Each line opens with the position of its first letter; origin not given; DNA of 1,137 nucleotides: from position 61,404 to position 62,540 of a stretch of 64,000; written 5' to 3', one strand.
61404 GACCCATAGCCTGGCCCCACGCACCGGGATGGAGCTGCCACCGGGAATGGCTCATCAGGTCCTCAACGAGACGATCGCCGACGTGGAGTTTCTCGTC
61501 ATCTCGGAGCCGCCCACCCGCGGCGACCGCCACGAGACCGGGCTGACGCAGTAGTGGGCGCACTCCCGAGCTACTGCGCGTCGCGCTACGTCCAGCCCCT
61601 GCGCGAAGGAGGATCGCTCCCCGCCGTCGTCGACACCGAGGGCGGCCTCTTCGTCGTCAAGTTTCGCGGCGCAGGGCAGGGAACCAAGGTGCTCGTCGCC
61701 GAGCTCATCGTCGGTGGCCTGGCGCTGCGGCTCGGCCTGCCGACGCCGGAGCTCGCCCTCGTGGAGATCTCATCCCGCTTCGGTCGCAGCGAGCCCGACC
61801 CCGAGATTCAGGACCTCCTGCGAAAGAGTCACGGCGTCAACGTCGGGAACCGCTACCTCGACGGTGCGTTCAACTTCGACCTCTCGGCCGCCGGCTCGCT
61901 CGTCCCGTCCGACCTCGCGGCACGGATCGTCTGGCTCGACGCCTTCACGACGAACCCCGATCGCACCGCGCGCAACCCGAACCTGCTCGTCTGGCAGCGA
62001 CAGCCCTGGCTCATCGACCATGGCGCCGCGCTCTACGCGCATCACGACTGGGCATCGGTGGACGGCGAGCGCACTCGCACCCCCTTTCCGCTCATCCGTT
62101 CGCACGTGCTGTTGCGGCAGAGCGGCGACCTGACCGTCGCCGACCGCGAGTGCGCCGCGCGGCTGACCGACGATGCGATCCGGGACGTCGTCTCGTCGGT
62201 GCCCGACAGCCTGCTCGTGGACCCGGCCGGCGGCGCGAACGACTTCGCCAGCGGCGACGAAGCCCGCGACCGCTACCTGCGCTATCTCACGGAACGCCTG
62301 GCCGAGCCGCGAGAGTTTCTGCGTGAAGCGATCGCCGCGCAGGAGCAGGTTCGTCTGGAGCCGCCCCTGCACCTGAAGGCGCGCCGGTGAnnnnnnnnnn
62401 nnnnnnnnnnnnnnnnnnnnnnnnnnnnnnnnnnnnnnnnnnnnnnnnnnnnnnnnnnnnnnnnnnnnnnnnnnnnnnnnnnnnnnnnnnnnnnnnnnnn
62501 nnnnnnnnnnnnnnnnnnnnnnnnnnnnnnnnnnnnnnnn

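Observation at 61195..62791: Translationally coupled cupin / HipA-like kinase / DUF3037-like trio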

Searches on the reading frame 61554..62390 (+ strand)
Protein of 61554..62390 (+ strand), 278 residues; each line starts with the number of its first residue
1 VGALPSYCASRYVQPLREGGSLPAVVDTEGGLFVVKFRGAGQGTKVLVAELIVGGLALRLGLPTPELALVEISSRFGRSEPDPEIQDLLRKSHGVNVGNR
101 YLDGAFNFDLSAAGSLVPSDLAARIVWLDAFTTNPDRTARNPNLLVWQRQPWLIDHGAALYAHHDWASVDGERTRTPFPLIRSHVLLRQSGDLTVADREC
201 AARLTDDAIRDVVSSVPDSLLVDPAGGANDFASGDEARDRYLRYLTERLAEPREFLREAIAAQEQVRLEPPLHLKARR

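Call 3: search_protein_families(library=pfam, proteins=[window:61554-62390:+], max_evalue=1)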
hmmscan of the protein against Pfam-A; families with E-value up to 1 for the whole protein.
window:61554-62390:+ (278 aa): 1 family
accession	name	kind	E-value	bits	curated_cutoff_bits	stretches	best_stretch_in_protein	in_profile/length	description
PF20613.4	HipA_2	-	7.3e-15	55.3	27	1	28-163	21-155/240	HipA-like kinase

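Call 4: search_protein_families(library=ncbifam, proteins=[window:61554-62390:+], max_evalue=1)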
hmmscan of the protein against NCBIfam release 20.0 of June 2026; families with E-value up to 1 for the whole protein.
window:61554-62390:+ (278 aa): 0 families

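Call 5: search_protein_families(library=padloc, proteins=[window:61554-62390:+], max_evalue=1)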
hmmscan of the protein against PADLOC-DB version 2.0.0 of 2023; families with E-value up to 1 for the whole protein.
window:61554-62390:+ (278 aa): 1 family
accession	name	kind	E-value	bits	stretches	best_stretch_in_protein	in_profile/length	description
PDLC04766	PDC-M66A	-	4.4e-21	73.3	1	8-160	14-173/270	-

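Call 14: find_homologous_proteins(query=window:61554-62390:+)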
Query window:61554-62390:+ (278 aa): 8000 proteins with E <= 0.001 among 8000 candidates; the best 120 are listed.
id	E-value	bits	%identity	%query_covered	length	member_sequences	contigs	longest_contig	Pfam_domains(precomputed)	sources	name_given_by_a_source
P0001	1.4e-181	620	100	100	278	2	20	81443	PF20613.5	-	-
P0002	7.1e-164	562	91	100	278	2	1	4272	PF20613.5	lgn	-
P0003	2.9e-162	557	89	100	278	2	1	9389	PF20613.5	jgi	jgi:hypothetical protein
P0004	7.7e-162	555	89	100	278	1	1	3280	PF20613.5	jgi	jgi:hypothetical protein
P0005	8.3e-162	555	89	100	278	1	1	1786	PF20613.5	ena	-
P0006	6.1e-161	552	90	100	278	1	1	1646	PF20613.5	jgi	jgi:hypothetical protein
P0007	6.2e-160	549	89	100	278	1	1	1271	PF20613.5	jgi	jgi:hypothetical protein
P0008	1.1e-159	548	88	100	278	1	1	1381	PF20613.5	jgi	jgi:hypothetical protein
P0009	2.3e-159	547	87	100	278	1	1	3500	PF20613.5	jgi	jgi:hypothetical protein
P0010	2.5e-159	547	89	99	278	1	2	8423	PF20613.5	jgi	jgi:hypothetical protein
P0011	3.2e-159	547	88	100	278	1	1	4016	PF20613.5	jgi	jgi:hypothetical protein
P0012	5.2e-159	546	88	100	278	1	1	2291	PF20613.5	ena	-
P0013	1.4e-158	545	88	100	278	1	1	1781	PF20613.5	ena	-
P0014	2.3e-158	544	88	99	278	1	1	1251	PF20613.5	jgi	jgi:hypothetical protein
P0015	2.6e-158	544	87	100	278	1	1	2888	PF20613.5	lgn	-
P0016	5.3e-158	543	88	99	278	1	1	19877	PF20613.5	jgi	jgi:hypothetical protein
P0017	2.4e-157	540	87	100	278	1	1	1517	PF20613.5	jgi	jgi:hypothetical protein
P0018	4.2e-157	540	88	99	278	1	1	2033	PF20613.5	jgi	jgi:hypothetical protein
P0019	4.4e-157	540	87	99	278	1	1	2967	PF20613.5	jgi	jgi:hypothetical protein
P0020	1.3e-156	538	87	100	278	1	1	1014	PF20613.5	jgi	jgi:hypothetical protein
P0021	3.8e-156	537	86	100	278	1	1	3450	PF20613.5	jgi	jgi:hypothetical protein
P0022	4.6e-151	520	86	99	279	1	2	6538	PF20613.5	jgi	jgi:hypothetical protein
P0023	1.8e-150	518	84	100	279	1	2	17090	PF20613.5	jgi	jgi:hypothetical protein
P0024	2.4e-150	517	85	100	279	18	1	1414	PF20613.5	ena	-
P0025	3.5e-150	517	85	100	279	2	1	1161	PF20613.5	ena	-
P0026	3.6e-150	517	85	100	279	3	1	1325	PF20613.5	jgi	-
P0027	4.0e-150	517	85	99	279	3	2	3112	PF20613.5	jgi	jgi:hypothetical protein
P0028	5.1e-150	516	85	100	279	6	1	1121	PF20613.5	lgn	-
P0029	6.2e-150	516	84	99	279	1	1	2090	PF20613.5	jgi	jgi:hypothetical protein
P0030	9.8e-150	515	85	99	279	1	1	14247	PF20613.5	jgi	jgi:hypothetical protein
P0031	1.1e-149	515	85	100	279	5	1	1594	PF20613.5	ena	-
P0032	2.0e-149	514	84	100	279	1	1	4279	PF20613.5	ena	-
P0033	4.1e-149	513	84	100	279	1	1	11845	PF20613.5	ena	-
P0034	6.4e-149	513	84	99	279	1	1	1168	PF20613.5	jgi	-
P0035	8.0e-149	512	84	99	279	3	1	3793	PF20613.5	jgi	jgi:hypothetical protein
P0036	1.4e-148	512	85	100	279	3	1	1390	PF20613.5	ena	-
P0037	1.6e-148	511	84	99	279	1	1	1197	PF20613.5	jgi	jgi:hypothetical protein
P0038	2.8e-148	511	85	99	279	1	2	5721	PF20613.5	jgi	jgi:hypothetical protein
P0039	1.4e-147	508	84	100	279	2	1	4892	PF20613.5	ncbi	-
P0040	1.5e-147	508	84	100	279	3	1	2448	PF20613.5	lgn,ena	-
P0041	2.7e-147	508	83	100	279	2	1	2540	PF20613.5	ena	-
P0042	5.7e-147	506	82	100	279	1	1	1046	PF20613.5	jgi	jgi:hypothetical protein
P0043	1.1e-146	506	82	100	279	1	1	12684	PF20613.5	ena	-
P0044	2.9e-146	504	82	100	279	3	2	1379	PF20613.5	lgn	-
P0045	4.4e-146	504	82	100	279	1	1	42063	PF20613.5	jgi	jgi:hypothetical protein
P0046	4.6e-146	503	82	100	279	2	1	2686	PF20613.5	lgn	-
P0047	4.7e-146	503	81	100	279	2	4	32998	PF20613.5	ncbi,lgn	-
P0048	8.8e-146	503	83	100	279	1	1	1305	PF20613.5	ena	-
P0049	1.1e-145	502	81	100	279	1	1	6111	PF20613.5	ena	-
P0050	1.1e-145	502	81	100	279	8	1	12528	PF20613.5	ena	-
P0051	1.6e-145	502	83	100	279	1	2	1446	PF20613.5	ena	-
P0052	1.9e-145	501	83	100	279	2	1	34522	PF20613.5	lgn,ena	-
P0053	4.3e-145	500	81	100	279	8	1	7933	PF20613.5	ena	-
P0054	4.5e-145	500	83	100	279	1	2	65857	PF20613.5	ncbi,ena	-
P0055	9.2e-145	499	82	100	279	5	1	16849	PF20613.5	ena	-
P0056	1.4e-144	499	82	99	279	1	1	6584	PF20613.5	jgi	jgi:hypothetical protein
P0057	2.1e-144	498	83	100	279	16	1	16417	PF20613.5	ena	-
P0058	2.6e-144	498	83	99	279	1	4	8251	PF20613.5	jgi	jgi:hypothetical protein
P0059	1.4e-143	495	82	100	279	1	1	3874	PF20613.5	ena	-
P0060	2.1e-143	495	85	95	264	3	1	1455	PF20613.5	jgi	jgi:hypothetical protein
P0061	2.2e-143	495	88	91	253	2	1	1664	PF20613.5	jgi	jgi:hypothetical protein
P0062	5.9e-143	493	81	100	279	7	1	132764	PF20613.5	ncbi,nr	ncbi:MAG TPA: HipA family kinase [Gemmatimonadaceae bacterium]|nr:HipA family kinase [Gemmatimonadac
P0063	1.3e-142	492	81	100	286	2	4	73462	PF20613.5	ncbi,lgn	-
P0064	1.9e-142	492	88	91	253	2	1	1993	PF20613.5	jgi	jgi:hypothetical protein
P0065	4.5e-142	490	85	96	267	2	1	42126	PF20613.5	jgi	jgi:hypothetical protein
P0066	3.2e-141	488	84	95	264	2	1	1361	PF20613.5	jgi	jgi:hypothetical protein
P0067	7.2e-140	483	86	91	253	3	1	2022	PF20613.5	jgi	jgi:hypothetical protein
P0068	3.3e-139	481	79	100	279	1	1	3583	PF20613.5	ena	-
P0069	1.4e-138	479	81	100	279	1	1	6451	PF20613.5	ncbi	-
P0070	2.7e-138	478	78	100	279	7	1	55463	PF20613.5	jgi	jgi:hypothetical protein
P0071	3.9e-138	477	79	99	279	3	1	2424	PF20613.5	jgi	jgi:hypothetical protein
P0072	6.2e-138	477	79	100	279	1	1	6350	PF20613.5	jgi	jgi:hypothetical protein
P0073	7.7e-138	476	78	100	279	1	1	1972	PF20613.5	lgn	-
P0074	2.5e-137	475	76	100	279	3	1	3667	PF20613.5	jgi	jgi:hypothetical protein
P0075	4.7e-137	474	78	100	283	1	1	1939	PF20613.5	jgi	jgi:hypothetical protein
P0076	9.7e-137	473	78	99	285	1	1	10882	PF20613.5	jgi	jgi:hypothetical protein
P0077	1.2e-136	473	79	99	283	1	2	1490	PF20613.5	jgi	jgi:hypothetical protein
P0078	1.9e-136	472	78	99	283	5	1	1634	PF20613.5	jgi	jgi:hypothetical protein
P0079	2.0e-136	472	78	99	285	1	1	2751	PF20613.5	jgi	jgi:hypothetical protein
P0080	3.6e-136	471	76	100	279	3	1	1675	PF20613.5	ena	-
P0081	3.7e-136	471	77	99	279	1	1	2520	PF20613.5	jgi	jgi:hypothetical protein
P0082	5.4e-136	470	79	99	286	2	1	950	PF20613.5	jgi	jgi:hypothetical protein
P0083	7.1e-136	470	77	100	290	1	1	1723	PF20613.5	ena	-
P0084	8.5e-136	470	76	100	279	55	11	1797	PF20613.5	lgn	-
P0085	1.2e-135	469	78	99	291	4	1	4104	PF20613.5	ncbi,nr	ncbi:MAG: hypothetical protein JWN53_1150 [Gemmatimonadetes bacterium]|nr:hypothetical protein [Gemm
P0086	1.4e-135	469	76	99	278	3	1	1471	PF20613.5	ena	-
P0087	1.5e-135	469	77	100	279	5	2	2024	PF20613.5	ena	-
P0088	1.8e-135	469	79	99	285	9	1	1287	PF20613.5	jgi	jgi:hypothetical protein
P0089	2.0e-135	469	76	100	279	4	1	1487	PF20613.5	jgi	-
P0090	2.4e-135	468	75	100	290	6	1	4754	PF20613.5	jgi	jgi:hypothetical protein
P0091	2.7e-135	468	78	100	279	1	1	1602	PF20613.5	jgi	jgi:hypothetical protein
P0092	2.8e-135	468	76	100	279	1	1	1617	PF20613.5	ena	-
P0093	4.5e-135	467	75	100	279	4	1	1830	PF20613.5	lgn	-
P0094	4.8e-135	467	76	99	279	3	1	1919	PF20613.5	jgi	-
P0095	5.5e-135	467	77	100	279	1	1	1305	PF20613.5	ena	-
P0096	6.0e-135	467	76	100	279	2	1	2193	PF20613.5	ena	-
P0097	7.6e-135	467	77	100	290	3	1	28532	PF20613.5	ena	-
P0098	8.7e-135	466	77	100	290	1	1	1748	PF20613.5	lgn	-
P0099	9.4e-135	466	79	99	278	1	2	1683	PF20613.5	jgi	jgi:hypothetical protein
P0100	1.1e-134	466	79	99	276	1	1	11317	PF20613.5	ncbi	ncbi:MAG: HipA family kinase [Gemmatimonadaceae bacterium]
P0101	1.2e-134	466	78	99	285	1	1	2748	PF20613.5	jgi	jgi:hypothetical protein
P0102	1.6e-134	466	76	100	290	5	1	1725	PF20613.5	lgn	-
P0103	1.8e-134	465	76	100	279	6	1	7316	PF20613.5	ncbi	ncbi:MAG: HipA family kinase [Gemmatimonadales bacterium]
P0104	2.0e-134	465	77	100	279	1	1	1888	PF20613.5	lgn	-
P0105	2.1e-134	465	76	100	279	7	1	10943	PF20613.5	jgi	jgi:hypothetical protein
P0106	2.1e-134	465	75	100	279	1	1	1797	PF20613.5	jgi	-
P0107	3.8e-134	464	77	100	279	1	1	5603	PF20613.5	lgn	-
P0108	4.1e-134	464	75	100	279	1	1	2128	PF20613.5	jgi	-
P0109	5.3e-134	464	76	99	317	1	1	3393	PF20613.5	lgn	-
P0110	5.7e-134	464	77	100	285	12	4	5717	PF20613.5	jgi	jgi:hypothetical protein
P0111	6.9e-134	464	78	99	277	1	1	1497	PF20613.5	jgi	jgi:hypothetical protein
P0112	8.1e-134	463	75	100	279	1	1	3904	PF20613.5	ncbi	-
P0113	8.9e-134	463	77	99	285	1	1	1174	PF20613.5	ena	-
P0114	9.0e-134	463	75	100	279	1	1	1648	PF20613.5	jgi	-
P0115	1.9e-133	462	75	100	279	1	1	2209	PF20613.5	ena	-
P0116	9.9e-133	460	76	100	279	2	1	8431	PF20613.5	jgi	jgi:hypothetical protein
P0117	1.3e-132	459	76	100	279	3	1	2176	PF20613.5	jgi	jgi:hypothetical protein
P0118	1.8e-132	459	75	99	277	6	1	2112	PF20613.5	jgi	-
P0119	2.1e-132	459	74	100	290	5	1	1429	PF20613.5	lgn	-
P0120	2.4e-132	458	75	100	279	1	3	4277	PF20613.5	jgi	jgi:hypothetical protein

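Call 16: find_encoding_contigs(protein=P0062, flank=8000, max_places=3)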
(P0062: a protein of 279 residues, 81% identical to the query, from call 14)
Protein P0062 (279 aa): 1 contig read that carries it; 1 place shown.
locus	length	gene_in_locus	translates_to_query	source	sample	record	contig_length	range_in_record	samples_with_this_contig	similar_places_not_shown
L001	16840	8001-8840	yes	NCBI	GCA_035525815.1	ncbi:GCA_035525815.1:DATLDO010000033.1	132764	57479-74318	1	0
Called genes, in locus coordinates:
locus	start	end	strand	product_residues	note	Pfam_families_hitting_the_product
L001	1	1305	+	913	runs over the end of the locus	PF13089:PP_kinase_N, PF02503:PP_kinase, PF17941:PP_kinase_C_1, PF13091:PLDc_2 (faint), PF13090:PP_kinase_C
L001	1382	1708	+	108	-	PF05154:TM2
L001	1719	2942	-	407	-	PF00155:Aminotran_1_2, PF00266:Aminotran_5, PF01053:Cys_Met_Meta_PP (weak), PF01041:DegT_DnrJ_EryC1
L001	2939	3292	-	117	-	PF00355:Rieske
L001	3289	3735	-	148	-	PF01592:NifU_N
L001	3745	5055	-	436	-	PF19295:SufBD_N, PF01458:SUFBD_core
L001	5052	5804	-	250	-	PF02463:SMC_N (faint), PF00005:ABC_tran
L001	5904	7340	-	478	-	PF19295:SufBD_N, PF01458:SUFBD_core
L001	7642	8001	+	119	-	PF07883:Cupin_2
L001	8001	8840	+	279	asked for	PF20613:HipA_2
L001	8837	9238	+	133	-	PF11236:DUF3037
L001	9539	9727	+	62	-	-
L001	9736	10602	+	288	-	PF01263:Aldose_epim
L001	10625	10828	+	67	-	-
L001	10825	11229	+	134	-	PF13564:DoxX_2 (weak)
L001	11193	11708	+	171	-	PF00583:Acetyltransf_1, PF13508:Acetyltransf_7, PF13673:Acetyltransf_10, PF08445:FR47 (weak)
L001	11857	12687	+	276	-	-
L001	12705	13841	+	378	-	PF07731:Cu-oxidase_2, PF07732:Cu-oxidase_3, PF07731:Cu-oxidase_2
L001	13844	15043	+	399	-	PF02535:Zip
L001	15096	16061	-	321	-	PF00941:FAD_binding_5, PF03450:CO_deh_flav_C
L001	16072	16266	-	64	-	-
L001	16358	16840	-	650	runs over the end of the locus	PF01019:G_glu_transpept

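Call 17: find_encoding_contigs(protein=P0070, flank=6000, max_places=2)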
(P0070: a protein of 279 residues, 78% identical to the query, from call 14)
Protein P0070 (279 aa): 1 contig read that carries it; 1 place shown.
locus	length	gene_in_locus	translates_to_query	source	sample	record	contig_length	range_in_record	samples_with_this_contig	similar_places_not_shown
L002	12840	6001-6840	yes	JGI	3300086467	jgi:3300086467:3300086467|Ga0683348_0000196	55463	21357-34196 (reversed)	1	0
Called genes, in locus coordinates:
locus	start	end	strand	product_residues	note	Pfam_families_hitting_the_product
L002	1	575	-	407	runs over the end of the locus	PF00155:Aminotran_1_2, PF00266:Aminotran_5, PF01053:Cys_Met_Meta_PP (weak), PF01041:DegT_DnrJ_EryC1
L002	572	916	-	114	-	PF00355:Rieske, PF13806:Rieske_2 (weak)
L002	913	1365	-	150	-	PF01592:NifU_N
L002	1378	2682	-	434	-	PF19295:SufBD_N, PF01458:SUFBD_core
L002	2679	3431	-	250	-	PF02463:SMC_N (faint), PF00005:ABC_tran, PF13304:AAA_21 (faint)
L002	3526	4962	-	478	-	PF19295:SufBD_N, PF01458:SUFBD_core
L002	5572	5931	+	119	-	PF07883:Cupin_2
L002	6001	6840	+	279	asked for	PF20613:HipA_2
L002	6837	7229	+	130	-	PF11236:DUF3037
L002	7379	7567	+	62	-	-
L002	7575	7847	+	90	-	-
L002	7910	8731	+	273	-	PF01263:Aldose_epim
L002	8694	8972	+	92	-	-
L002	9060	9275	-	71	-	-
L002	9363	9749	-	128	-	-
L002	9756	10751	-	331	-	PF00941:FAD_binding_5, PF03450:CO_deh_flav_C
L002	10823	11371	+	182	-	PF14595:Thioredoxin_9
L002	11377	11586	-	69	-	-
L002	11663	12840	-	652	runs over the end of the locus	PF01019:G_glu_transpept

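Call 18: find_encoding_contigs(protein=P0097, flank=6000, max_places=2)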
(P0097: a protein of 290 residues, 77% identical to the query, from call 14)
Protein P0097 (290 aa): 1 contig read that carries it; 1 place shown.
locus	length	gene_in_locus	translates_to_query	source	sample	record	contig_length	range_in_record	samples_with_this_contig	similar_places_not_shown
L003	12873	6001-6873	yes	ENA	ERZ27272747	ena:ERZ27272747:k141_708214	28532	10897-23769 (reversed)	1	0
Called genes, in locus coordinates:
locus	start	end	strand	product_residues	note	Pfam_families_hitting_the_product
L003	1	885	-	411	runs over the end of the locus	PF00155:Aminotran_1_2, PF00266:Aminotran_5, PF01053:Cys_Met_Meta_PP (weak), PF01041:DegT_DnrJ_EryC1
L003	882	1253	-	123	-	PF00355:Rieske, PF13806:Rieske_2 (weak)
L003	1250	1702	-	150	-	PF01592:NifU_N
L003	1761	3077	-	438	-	PF19295:SufBD_N, PF01458:SUFBD_core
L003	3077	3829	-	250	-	PF02463:SMC_N (faint), PF00005:ABC_tran, PF13304:AAA_21 (faint)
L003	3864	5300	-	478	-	PF19295:SufBD_N, PF01458:SUFBD_core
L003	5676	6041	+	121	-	PF07883:Cupin_2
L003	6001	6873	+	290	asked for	PF20613:HipA_2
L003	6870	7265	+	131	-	PF11236:DUF3037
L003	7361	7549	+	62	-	-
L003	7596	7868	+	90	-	-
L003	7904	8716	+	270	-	PF01263:Aldose_epim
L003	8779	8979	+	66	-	-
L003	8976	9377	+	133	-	PF13564:DoxX_2 (weak)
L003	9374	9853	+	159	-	PF00583:Acetyltransf_1, PF13673:Acetyltransf_10, PF13508:Acetyltransf_7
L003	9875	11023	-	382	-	PF00941:FAD_binding_5, PF03450:CO_deh_flav_C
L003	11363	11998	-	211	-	PF00691:OmpA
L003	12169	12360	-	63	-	-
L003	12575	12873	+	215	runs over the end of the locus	PF01551:Peptidase_M23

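Call 20: search_solved_structures(query=window:61554-62390:+, max_evalue=10, show_alignments=2)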
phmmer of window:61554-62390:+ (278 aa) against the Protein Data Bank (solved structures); distinct sequences matched with E-value up to 10: 0.

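Call 23: search_protein_representatives(protein=window:61554-62390:+)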
Query: 278 residues. Proteins with E-value up to 0.001 (for the whole library): 2590; up to 1e-10: 1329; up to 1e-30: 223. The best 150 are listed.
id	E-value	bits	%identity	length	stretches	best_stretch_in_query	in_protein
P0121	4.6e-121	419.7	73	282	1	6-278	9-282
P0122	6.0e-81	288.2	63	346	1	26-247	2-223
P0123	3.8e-71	256.0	56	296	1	4-264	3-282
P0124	1.7e-70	253.9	58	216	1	65-277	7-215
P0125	6.6e-70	252.0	54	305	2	8-153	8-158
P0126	6.8e-69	248.7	49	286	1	3-269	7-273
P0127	3.7e-67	243.0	51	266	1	7-263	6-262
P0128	3.9e-62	226.5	48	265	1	11-260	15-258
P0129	4.2e-62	226.4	50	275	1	2-265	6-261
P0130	1.3e-61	224.8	70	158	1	49-194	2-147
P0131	3.6e-61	223.3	50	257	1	8-262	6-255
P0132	8.8e-60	218.8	73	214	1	4-147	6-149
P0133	1.0e-59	218.5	44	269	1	3-261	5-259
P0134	1.1e-58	215.1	47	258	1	4-264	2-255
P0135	1.6e-58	214.6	43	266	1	9-265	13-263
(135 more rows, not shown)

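Call 27: find_related_loci(query=A2, collection=genome_contigs, flank=5000)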
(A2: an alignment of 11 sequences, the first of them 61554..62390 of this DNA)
Query A2 (278 aa) in genome_contigs; peptide patterns used: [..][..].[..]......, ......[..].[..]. (x = any residue, [..] = any of these).
600 stretches matched a pattern (row limit reached: there are more); 590 encode a relative of the query (tblastn E <= 1e-3); the best 80 are kept; 80 distinct loci.
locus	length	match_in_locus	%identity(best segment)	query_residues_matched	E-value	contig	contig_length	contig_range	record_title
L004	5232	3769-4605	83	1-278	2e-149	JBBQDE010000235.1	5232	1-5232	MAG: Gemmatimonadales bacterium isolate Co_metawrap_1194 Cmw_1194_k141_5484570_length_5232_cov_6.6240, whole genome shot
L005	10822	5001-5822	82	4-276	2e-147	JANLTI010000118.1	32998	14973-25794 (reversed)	MAG: Gemmatimonadaceae bacterium isolate OTE_25_metabat_203 OTE_25_k141_2099403, whole genome shotgun sequence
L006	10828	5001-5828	72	4-278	3e-122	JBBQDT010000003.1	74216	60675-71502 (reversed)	MAG: Gemmatimonadales bacterium isolate Co_metawrap_1148 Cmw_1148_k141_27240635_length_74216_cov_10.9989, whole genome s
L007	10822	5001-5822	67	1-274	1e-113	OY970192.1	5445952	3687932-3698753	MAG: uncultured Gemmatimonadales bacterium isolate MFD01721.bin.c.5 genome assembly, chromosome: 1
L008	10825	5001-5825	64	4-278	2e-113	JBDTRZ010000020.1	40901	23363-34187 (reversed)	MAG: Gemmatimonadales bacterium isolate cluster3_bin.259 NODE_2472_length_40901_cov_9.554277, whole genome shotgun seque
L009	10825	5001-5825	66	4-278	5e-113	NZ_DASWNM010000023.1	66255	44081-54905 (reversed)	MAG: Longimicrobium sp. isolate SMAG_U3414 k141_38975, whole genome shotgun sequence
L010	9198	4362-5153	66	1-264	2e-112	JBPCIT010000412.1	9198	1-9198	MAG: Longimicrobiaceae bacterium isolate TH_ant_mag_7 S1Ck127_2357413_flag_1_multi_9.9901_len_9198, whole genome shotgun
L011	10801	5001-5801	64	4-270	4e-110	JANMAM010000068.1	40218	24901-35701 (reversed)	MAG: Gemmatimonadaceae bacterium isolate OTE_1_metabat_92_sub OTE_1_k141_2817224, whole genome shotgun sequence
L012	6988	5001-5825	63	4-278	3e-109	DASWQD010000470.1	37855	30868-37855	MAG TPA_asm: Gemmatimonadaceae bacterium isolate SMAG_U3485 k141_337265, whole genome shotgun sequence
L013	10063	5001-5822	65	4-278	3e-109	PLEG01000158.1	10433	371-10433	MAG: Gemmatimonadetes bacterium isolate palsa_1236 73.20111000_P1D.32_contig_8182, whole genome shotgun sequence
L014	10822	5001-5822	63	4-278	2e-105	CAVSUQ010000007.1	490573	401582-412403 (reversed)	MAG: uncultured Gemmatimonadales bacterium isolate MFD09603.bin.2.52 genome assembly, contig: contig_37528, whole genome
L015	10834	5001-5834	59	1-278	9e-95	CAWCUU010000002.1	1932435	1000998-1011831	MAG: uncultured Gemmatimonadales bacterium isolate MFD01721.bin.1.82 genome assembly, contig: contig_14268, whole genome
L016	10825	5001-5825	57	4-278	2e-91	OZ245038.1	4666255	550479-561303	MAG: Longimicrobiales bacterium isolate 807038de-aefe-471d-ae67-543ac60dfc04 genome assembly, chromosome: 1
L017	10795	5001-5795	58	6-265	3e-89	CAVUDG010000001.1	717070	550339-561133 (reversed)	MAG: uncultured Bacteroidetes bacterium isolate MFD03250.bin.2.72 genome assembly, contig: contig_13829, whole genome sh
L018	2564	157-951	57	4-263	1e-91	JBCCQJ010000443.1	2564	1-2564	MAG: Bacteroidota bacterium isolate P01_D01_bin.15 k141_1135884_length_2564_cov_11.0000, whole genome shotgun sequence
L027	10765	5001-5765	53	3-263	3e-78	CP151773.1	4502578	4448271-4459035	Stenotrophomonas maltophilia strain T2-6 chromosome, complete genome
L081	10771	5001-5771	44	4-266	5e-70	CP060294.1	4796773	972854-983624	Pedobacter sp. PAMC26386 chromosome, complete genome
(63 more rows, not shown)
